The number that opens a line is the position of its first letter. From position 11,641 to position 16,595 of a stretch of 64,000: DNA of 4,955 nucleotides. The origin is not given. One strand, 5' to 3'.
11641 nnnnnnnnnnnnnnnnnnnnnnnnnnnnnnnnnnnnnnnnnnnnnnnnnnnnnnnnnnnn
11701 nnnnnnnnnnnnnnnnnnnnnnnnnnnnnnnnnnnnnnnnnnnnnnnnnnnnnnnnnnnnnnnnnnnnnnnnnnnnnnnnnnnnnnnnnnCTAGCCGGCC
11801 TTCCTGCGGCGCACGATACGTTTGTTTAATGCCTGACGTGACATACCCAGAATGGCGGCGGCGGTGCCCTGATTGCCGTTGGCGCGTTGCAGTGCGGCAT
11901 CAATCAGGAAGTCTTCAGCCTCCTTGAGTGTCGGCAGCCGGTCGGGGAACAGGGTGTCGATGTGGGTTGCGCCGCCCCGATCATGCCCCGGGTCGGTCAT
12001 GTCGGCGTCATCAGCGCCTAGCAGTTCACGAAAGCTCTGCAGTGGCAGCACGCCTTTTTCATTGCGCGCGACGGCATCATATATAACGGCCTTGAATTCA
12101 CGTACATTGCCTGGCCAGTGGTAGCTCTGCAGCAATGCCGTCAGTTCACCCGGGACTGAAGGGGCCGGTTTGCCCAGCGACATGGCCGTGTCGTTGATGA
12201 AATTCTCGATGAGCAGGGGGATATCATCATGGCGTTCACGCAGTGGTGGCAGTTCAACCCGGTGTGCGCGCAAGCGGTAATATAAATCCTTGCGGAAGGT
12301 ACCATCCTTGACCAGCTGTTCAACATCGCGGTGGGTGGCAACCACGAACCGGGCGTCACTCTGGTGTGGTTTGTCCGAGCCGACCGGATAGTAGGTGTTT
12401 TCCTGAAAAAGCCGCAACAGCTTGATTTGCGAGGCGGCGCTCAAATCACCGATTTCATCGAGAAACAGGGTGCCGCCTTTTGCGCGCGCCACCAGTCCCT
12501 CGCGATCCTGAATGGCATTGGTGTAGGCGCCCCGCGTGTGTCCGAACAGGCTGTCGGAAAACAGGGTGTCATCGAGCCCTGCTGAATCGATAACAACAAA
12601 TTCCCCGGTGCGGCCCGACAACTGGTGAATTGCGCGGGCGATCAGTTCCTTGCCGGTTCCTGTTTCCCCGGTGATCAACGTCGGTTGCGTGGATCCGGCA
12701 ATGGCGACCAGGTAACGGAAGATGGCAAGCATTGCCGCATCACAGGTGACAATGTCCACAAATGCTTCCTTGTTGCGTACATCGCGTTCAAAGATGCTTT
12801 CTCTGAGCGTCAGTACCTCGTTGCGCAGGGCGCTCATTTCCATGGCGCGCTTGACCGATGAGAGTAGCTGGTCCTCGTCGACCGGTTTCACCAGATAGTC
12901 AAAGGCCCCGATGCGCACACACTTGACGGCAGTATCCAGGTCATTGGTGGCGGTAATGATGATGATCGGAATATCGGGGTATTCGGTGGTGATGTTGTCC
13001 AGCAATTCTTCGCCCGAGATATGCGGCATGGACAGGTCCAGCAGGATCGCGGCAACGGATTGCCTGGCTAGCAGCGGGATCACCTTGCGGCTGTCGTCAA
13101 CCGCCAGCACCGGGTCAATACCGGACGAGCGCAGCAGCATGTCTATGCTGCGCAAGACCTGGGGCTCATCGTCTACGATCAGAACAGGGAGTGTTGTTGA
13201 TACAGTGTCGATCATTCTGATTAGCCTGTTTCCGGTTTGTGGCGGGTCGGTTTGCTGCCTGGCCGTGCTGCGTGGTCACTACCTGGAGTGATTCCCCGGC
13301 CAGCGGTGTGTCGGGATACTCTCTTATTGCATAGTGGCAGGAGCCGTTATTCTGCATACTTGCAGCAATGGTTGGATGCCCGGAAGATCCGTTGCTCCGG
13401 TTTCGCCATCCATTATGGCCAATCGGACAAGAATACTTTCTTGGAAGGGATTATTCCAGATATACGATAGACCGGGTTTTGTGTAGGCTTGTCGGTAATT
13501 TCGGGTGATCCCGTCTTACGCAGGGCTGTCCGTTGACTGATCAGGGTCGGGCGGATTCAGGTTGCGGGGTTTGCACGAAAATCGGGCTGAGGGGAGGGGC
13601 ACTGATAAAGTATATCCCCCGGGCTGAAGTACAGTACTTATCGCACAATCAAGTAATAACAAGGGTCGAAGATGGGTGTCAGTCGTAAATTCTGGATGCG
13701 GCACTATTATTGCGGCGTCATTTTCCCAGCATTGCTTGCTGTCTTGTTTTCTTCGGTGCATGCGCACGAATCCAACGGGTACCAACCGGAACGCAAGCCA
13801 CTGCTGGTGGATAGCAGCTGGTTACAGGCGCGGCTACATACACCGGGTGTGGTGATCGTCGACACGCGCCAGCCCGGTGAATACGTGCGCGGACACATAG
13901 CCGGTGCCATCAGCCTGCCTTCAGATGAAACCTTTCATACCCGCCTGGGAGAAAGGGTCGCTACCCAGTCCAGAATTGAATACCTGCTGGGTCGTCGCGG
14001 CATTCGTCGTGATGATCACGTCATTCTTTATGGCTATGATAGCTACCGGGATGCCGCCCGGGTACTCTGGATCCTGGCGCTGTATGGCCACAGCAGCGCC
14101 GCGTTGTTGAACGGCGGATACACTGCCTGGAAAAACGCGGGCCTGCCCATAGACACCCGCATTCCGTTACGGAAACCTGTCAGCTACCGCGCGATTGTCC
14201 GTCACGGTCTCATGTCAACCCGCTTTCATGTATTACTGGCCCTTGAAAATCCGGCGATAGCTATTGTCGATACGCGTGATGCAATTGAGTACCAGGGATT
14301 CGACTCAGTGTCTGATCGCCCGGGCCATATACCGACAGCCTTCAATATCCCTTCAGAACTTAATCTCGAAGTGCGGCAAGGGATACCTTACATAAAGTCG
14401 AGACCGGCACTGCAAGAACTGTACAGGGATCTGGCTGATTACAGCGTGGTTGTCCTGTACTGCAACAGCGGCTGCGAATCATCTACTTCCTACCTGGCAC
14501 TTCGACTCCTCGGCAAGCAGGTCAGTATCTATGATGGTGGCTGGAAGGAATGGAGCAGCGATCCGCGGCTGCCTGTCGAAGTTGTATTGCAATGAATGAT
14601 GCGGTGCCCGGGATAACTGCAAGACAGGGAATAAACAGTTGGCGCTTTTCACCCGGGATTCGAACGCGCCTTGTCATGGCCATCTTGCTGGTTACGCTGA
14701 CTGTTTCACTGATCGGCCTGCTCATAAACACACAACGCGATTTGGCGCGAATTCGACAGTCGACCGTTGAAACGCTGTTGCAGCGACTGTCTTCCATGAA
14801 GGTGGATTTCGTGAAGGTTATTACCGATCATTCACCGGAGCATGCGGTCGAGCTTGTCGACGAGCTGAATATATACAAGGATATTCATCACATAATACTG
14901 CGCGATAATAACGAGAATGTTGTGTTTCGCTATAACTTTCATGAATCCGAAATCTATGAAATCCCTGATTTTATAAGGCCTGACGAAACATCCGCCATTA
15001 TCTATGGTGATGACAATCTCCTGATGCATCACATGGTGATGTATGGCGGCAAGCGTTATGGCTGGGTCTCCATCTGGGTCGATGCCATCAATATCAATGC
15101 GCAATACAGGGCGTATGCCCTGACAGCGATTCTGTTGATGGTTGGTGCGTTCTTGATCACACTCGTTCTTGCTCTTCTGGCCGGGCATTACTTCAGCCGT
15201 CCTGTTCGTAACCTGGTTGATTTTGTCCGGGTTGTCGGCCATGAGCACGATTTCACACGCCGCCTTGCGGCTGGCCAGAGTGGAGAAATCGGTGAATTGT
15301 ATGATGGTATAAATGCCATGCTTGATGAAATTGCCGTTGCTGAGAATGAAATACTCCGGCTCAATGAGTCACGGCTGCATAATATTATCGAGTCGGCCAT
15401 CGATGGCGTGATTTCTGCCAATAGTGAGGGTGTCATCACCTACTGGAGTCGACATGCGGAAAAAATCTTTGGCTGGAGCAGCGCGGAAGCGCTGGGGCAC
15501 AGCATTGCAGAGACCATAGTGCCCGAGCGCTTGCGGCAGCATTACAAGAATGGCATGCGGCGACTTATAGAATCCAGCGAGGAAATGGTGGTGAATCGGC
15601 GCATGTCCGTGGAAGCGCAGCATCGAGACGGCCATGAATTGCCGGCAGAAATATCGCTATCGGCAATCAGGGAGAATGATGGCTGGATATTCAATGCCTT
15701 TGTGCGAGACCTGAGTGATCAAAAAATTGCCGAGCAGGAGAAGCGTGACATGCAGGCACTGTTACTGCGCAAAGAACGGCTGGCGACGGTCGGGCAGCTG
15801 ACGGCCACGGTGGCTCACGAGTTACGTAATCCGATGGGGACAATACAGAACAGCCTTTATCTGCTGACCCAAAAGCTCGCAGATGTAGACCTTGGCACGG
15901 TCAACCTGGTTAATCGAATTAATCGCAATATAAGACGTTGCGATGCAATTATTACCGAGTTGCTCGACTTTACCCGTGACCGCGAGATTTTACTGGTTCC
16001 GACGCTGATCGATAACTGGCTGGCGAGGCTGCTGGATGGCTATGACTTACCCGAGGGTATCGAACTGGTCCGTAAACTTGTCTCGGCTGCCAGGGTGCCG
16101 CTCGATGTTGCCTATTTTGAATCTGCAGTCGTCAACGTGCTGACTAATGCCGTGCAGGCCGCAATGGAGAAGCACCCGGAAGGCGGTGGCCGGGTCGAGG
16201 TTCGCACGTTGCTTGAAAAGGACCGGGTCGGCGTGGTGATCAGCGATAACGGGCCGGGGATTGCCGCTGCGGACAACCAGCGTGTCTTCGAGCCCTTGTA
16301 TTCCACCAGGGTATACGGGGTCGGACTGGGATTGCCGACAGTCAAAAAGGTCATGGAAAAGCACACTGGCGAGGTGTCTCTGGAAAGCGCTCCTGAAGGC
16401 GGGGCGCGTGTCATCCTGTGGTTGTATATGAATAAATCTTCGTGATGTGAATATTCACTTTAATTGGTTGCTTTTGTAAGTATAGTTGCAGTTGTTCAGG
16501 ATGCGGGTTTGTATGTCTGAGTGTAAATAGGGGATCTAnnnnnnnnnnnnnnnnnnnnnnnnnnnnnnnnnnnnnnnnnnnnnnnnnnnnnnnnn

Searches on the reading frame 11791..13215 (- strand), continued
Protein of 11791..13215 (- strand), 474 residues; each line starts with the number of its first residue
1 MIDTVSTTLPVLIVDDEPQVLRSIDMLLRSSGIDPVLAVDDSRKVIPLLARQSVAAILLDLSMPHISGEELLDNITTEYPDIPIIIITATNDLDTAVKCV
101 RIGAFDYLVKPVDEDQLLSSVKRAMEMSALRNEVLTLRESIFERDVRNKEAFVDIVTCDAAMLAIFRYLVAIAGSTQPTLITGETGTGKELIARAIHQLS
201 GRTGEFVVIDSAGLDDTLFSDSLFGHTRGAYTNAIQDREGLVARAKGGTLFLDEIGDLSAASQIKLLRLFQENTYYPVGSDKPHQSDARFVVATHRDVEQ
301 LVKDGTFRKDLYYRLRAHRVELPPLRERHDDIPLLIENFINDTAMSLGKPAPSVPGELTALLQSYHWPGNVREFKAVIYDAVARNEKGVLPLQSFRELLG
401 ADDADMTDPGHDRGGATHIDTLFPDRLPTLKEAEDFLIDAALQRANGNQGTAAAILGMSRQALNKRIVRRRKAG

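Call 54: find_encoding_contigs(protein=P0011, flank=10000, max_places=1)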
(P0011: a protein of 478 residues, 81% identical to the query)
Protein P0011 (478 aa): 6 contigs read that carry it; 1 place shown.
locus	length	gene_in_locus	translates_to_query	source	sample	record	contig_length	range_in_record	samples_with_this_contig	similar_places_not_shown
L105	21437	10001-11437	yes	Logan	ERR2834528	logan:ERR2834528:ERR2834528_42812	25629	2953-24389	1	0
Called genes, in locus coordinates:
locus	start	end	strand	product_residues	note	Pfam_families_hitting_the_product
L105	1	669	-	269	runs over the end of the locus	PF00669:Flagellin_N, PF00700:Flagellin_C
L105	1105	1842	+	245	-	PF00226:DnaJ, PF07238:PilZ (weak)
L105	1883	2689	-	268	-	PF08668:HDOD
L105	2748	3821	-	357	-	PF00805:Pentapeptide, PF13599:Pentapeptide_4 (weak), PF00805:Pentapeptide (weak), PF13599:Pentapeptide_4, PF00805:Pentapeptide, PF13599:Pentapeptide_4 (weak), PF00805:Pentapeptide, PF07885:Ion_trans_2, +2 more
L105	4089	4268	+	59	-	PF02599:CsrA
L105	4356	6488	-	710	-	PF00072:Response_reg, PF01590:GAF, PF13185:GAF_2, PF13492:GAF_3 (faint), PF00989:PAS, PF08448:PAS_4, PF13426:PAS_9 (weak), PF02518:HATPase_c, +1 more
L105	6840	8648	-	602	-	PF00672:HAMP (weak), PF00989:PAS, PF13426:PAS_9 (weak), PF00512:HisKA, PF02518:HATPase_c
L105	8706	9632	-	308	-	PF00581:Rhodanese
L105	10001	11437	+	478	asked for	PF00072:Response_reg, PF00158:Sigma54_activat, PF14532:Sigma54_activ_2, PF07728:AAA_5 (weak), PF25601:AAA_lid_14, PF02954:HTH_8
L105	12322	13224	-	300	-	PF00669:Flagellin_N, PF00700:Flagellin_C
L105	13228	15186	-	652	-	PF00460:Flg_bb_rod (weak), PF22638:FlgK_D1, PF21158:flgK_1st_1, PF06429:Flg_bbr_C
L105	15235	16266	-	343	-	PF10135:Rod-binding, PF01832:Glucosaminidase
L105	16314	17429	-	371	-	PF02119:FlgI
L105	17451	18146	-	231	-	PF02107:FlgH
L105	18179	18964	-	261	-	PF00460:Flg_bb_rod, PF22692:LlgE_F_G_D1, PF06429:Flg_bbr_C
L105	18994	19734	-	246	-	PF00460:Flg_bb_rod (weak), PF22692:LlgE_F_G_D1, PF06429:Flg_bbr_C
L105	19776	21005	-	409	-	PF00460:Flg_bb_rod, PF22692:LlgE_F_G_D1, PF07559:FlgE_D2, PF06429:Flg_bbr_C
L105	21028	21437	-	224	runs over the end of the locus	PF03963:FlgD, PF13861:FLgD_tudor, PF13860:FlgD_ig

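Call 59: find_encoding_contigs(protein=P0013, flank=10000, max_places=1)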
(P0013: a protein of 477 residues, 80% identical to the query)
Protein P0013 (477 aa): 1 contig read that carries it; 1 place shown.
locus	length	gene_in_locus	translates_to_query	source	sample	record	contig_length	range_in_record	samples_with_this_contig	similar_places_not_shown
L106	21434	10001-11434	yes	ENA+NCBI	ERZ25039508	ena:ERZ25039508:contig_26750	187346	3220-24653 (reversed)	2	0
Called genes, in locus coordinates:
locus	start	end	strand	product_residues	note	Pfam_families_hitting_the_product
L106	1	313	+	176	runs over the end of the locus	-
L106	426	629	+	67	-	-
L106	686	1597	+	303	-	PF11104:PilM_2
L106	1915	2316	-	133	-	-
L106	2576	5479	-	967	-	PF00072:Response_reg, PF01590:GAF, PF13185:GAF_2, PF13492:GAF_3, PF00989:PAS, PF08448:PAS_4, PF13426:PAS_9, PF08448:PAS_4, +8 more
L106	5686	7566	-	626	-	PF00672:HAMP (faint), PF00989:PAS, PF08448:PAS_4 (weak), PF13426:PAS_9 (weak), PF00512:HisKA, PF02518:HATPase_c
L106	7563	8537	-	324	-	PF00581:Rhodanese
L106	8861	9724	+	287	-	PF02390:Methyltransf_4 (weak), PF13847:Methyltransf_31, PF08241:Methyltransf_11, PF08242:Methyltransf_12, PF13649:Methyltransf_25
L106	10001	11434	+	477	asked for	PF00072:Response_reg, PF00158:Sigma54_activat, PF14532:Sigma54_activ_2, PF07728:AAA_5 (weak), PF25601:AAA_lid_14, PF02954:HTH_8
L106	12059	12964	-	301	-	PF00669:Flagellin_N, PF00700:Flagellin_C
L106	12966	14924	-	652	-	PF00460:Flg_bb_rod (weak), PF22638:FlgK_D1, PF21158:flgK_1st_1, PF06429:Flg_bbr_C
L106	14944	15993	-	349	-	PF10135:Rod-binding, PF01832:Glucosaminidase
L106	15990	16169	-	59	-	-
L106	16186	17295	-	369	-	PF02119:FlgI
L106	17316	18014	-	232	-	PF02107:FlgH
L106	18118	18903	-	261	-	PF00460:Flg_bb_rod, PF22692:LlgE_F_G_D1, PF06429:Flg_bbr_C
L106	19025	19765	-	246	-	PF22692:LlgE_F_G_D1, PF06429:Flg_bbr_C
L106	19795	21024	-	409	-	PF00460:Flg_bb_rod, PF22692:LlgE_F_G_D1, PF07559:FlgE_D2, PF06429:Flg_bbr_C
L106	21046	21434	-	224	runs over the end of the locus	PF03963:FlgD, PF13861:FLgD_tudor, PF13860:FlgD_ig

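Call 63: search_solved_structures(query=window:11791-13215:-, max_evalue=1e-40)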
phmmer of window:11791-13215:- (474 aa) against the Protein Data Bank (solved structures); distinct sequences matched with E-value up to 1e-40: 33.
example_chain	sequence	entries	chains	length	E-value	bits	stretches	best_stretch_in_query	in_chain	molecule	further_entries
1ny5_A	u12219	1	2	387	1.1e-71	245.6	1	11-386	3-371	transcriptional regulator (NtrC family)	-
4l4u_A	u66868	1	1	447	2.2e-71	244.6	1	9-386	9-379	Transcriptional regulator (NtrC family)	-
5ep0_A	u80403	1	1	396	3.8e-67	230.6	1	11-388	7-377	Putative repressor protein luxO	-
3dzd_A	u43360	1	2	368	7.1e-67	229.7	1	11-385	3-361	Transcriptional regulator (NtrC family)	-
5m7n_A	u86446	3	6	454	4e-57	197.6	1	10-467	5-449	Nitrogen assimilation regulatory protein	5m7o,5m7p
1ojl_A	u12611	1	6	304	1.2e-56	196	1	160-467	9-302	TRANSCRIPTIONAL REGULATORY PROTEIN ZRAR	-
9qq6_C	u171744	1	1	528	9.4e-56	193.1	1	142-466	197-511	Nif-specific regulatory protein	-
8p53_C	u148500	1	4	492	6.8e-55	190.2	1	11-392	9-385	Transcriptional regulator FleQ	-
8pb9_D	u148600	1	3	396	7.8e-55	190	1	11-389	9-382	Transcriptional regulator FleQ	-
4ly6_A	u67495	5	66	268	1e-53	186.4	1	160-386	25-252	Transcriptional regulator (NtrC family)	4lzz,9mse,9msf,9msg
1ny6_A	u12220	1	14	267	1.1e-53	186.3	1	160-386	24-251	transcriptional regulator (NtrC family)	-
3m0e_A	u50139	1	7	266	7.6e-53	183.5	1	160-386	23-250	Transcriptional regulator (NtrC family)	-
5exx_A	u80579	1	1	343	5.2e-52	180.7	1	151-392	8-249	Transcriptional regulator FleQ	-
5exp_A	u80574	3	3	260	5.7e-52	180.6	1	151-389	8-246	Transcriptional regulator FleQ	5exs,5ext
6j7e_A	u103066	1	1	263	6.7e-52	180.4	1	155-392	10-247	Nitrogen assimilation regulatory protein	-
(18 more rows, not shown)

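Call 76: find_encoding_contigs(protein=P0003, flank=10000, max_places=2)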
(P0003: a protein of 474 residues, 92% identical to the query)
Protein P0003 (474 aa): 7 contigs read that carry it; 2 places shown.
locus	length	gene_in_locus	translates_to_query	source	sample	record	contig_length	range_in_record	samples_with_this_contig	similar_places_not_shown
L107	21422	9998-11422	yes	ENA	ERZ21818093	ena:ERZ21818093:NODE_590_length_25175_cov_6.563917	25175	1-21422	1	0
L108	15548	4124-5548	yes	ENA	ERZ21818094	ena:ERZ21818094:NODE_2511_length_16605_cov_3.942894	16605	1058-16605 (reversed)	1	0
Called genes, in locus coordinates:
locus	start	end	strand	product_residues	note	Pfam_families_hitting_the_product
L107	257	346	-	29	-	-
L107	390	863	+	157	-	-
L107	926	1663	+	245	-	PF00226:DnaJ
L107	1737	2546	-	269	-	PF08668:HDOD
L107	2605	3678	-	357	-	PF00805:Pentapeptide (weak), PF13576:Pentapeptide_3 (faint), PF25296:Decapeptide (faint), PF00805:Pentapeptide (weak), PF13599:Pentapeptide_4 (weak), PF00805:Pentapeptide, PF13599:Pentapeptide_4 (weak), PF07885:Ion_trans_2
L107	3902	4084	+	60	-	PF02599:CsrA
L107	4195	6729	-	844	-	PF00072:Response_reg, PF01590:GAF, PF13185:GAF_2, PF08448:PAS_4, PF00989:PAS, PF08448:PAS_4, PF13426:PAS_9, PF02518:HATPase_c, +4 more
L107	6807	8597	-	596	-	PF00989:PAS, PF13188:PAS_8 (weak), PF08448:PAS_4 (weak), PF13426:PAS_9, PF00512:HisKA, PF02518:HATPase_c, PF13581:HATPase_c_2 (weak)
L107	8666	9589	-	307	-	PF00581:Rhodanese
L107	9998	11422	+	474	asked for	PF00072:Response_reg, PF00158:Sigma54_activat, PF14532:Sigma54_activ_2, PF07728:AAA_5 (weak), PF25601:AAA_lid_14, PF02954:HTH_8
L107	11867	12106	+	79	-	-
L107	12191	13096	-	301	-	PF00669:Flagellin_N, PF00700:Flagellin_C (weak)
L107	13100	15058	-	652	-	PF00460:Flg_bb_rod (weak), PF22638:FlgK_D1, PF21158:flgK_1st_1, PF06429:Flg_bbr_C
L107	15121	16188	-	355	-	PF10135:Rod-binding, PF01832:Glucosaminidase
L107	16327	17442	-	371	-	PF02119:FlgI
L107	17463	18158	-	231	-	PF02107:FlgH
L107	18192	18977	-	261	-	PF00460:Flg_bb_rod, PF22692:LlgE_F_G_D1, PF06429:Flg_bbr_C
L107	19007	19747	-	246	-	PF22692:LlgE_F_G_D1, PF06429:Flg_bbr_C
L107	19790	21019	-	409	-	PF00460:Flg_bb_rod, PF22692:LlgE_F_G_D1, PF07559:FlgE_D2, PF06429:Flg_bbr_C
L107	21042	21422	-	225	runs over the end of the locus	PF03963:FlgD, PF13861:FLgD_tudor, PF13860:FlgD_ig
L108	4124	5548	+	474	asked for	PF00072:Response_reg, PF00158:Sigma54_activat, PF14532:Sigma54_activ_2, PF07728:AAA_5 (weak), PF25601:AAA_lid_14, PF02954:HTH_8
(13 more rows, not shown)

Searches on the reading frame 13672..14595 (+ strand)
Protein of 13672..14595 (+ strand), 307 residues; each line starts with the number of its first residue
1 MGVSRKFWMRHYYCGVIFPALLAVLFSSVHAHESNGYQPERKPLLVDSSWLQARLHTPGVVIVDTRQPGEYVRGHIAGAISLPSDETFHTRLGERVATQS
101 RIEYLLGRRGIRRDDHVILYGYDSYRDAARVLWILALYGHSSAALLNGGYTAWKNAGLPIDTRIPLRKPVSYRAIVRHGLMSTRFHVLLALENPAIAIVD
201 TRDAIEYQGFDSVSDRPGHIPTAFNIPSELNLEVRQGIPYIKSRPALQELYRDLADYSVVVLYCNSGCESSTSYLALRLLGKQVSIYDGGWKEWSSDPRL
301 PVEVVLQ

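Call 5: search_protein_families(library=ncbifam, proteins=[window:13672-14595:+])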
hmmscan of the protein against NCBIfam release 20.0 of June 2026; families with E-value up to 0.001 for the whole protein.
window:13672-14595:+ (307 aa): 12 families
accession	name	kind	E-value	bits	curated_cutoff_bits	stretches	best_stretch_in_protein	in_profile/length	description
NF008557.0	PRK11493.1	equivalog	3e-25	88.9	250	1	48-304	9-279/281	3-mercaptopyruvate sulfurtransferase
NF040901.1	SeO3_TeO2_ExtH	equivalog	4.8e-11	42.3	200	2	258-296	307-348/430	selenite/tellurite reduction operon rhodanese-like protein ExtH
NF041203.1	rhodanese_LYCAU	equivalog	4.9e-11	42.4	115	1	248-302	67-123/126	rhodanese-related (seleno)protein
NF045694.1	seleno_TsoB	exception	1e-10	40.3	805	1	57-163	59-159/572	rhodanese/DsbD fusion-like selenoprotein TsoB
NF006444.0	PRK08762.1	equivalog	1.7e-08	33.6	449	1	56-171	26-125/387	molybdopterin-synthase adenylyltransferase MoeB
NF008750.0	PRK11784.1-2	equivalog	1.4e-06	27.6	241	0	57-83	13-39/346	tRNA 2-selenouridine(34) synthase MnmH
TIGR03167.1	tRNA_sel_U_synt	equivalog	2.1e-05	24.1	219.75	0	61-83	4-26/311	tRNA 2-selenouridine(34) synthase MnmH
NF008752.0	PRK11784.1-4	equivalog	3.8e-05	22.6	266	0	62-84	21-43/357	tRNA 2-selenouridine(34) synthase MnmH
TIGR04568.1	arch_SelU_Nterm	equivalog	7.7e-05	22.6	200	0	55-83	99-127/215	selenouridine synthase SelU-like subunit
NF001195.0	PRK00162.1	equivalog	0.00021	21.6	102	0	52-85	13-46/108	thiosulfate sulfurtransferase GlpE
NF007627.0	PRK10287.1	equivalog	0.00058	20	102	0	63-87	24-48/104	thiosulfate sulfurtransferase PspE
NF001133.1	PRK00142.1-1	equivalog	0.0008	19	170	0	45-86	107-148/229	oxygen-dependent tRNA uridine(34) hydroxylase TrhO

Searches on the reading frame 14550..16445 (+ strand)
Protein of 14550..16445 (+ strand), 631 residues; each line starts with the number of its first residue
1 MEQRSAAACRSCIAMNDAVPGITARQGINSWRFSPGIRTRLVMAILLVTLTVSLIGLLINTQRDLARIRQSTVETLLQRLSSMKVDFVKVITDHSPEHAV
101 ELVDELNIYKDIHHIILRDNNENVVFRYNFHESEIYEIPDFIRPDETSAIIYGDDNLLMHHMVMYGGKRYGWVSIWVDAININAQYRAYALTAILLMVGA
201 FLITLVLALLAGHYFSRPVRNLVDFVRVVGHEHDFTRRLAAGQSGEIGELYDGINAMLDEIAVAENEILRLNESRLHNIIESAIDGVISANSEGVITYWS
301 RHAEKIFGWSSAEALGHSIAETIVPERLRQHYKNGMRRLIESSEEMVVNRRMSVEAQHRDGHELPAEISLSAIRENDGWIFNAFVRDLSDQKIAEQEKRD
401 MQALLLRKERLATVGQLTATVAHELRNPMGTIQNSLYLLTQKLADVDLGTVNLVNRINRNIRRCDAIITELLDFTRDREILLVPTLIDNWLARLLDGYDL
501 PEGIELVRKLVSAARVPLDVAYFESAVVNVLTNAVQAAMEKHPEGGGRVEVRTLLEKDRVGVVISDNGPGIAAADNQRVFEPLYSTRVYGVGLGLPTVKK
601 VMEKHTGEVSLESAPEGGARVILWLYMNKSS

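Call 5: search_protein_families(library=ncbifam, proteins=[window:14550-16445:+])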
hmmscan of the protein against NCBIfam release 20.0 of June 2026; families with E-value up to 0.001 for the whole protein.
window:14550-16445:+ (631 aa): 84 families (the best 25 are shown)
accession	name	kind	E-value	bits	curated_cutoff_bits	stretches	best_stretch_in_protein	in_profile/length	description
NF008468.0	PRK11360.1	equivalog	1.8e-60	204.9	646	1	176-629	181-610/616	two-component system sensor histidine kinase AtoS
NF041777.1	sens_FixL_Rhizob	equivalog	5.8e-38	130.8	850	1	253-623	103-477/485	sensor protein FixL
NF033092.0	HK_WalK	equivalog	3.9e-36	124.8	725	1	161-625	146-592/594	cell wall metabolism sensor histidine kinase WalK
NF007688.0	PRK10364.1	equivalog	6.4e-33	114.2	479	1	395-628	221-452/460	two-component system sensor histidine kinase ZraS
NF052573.1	HisKinEspAMyxo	equivalog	3.4e-28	98.1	1400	1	275-622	255-606/755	serine histidine kinase EspA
NF046044.1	PnpS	equivalog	9e-28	97.4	400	1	232-625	14-389/390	two-component system histidine kinase PnpS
NF052574.1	HisKinEspCMyxo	equivalog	9.6e-28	96.8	1200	1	306-620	320-630/785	serine histidine kinase EspC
NF010411.0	PRK13837.1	equivalog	3.9e-25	88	647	1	392-626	428-674/828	two-component system VirA-like sensor kinase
TIGR00229.1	sensory_box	domain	8e-25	87.4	22.9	1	272-397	3-125/126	PAS domain S-box protein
NF047874.1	MASE3_PAS_HK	subfamily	9.3e-25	87.5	560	2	265-476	256-465/655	MASE3 domain-containing sensor histidine kinase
NF008312.0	PRK11100.1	equivalog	1.2e-24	87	356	1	402-626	244-473/477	two-component system sensor histidine kinase CreC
NF045911.1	TCSHisKinNblS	equivalog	3e-24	85.3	1000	1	194-615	184-608/621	two-component system sensor histidine kinase NblS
NF047794.1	HisKinPtgB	equivalog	3.4e-23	81.8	1000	1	386-624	414-652/656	two-component system sensor histidine kinase PgtB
TIGR02966.1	phoR_proteo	equivalog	5.6e-23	81.5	334.2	1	273-619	5-327/333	phosphate regulon sensor histidine kinase PhoR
NF047496.1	HK_LIC11548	equivalog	7.2e-23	81.2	750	2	402-621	348-583/589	LIC_11548 family sensor histidine kinase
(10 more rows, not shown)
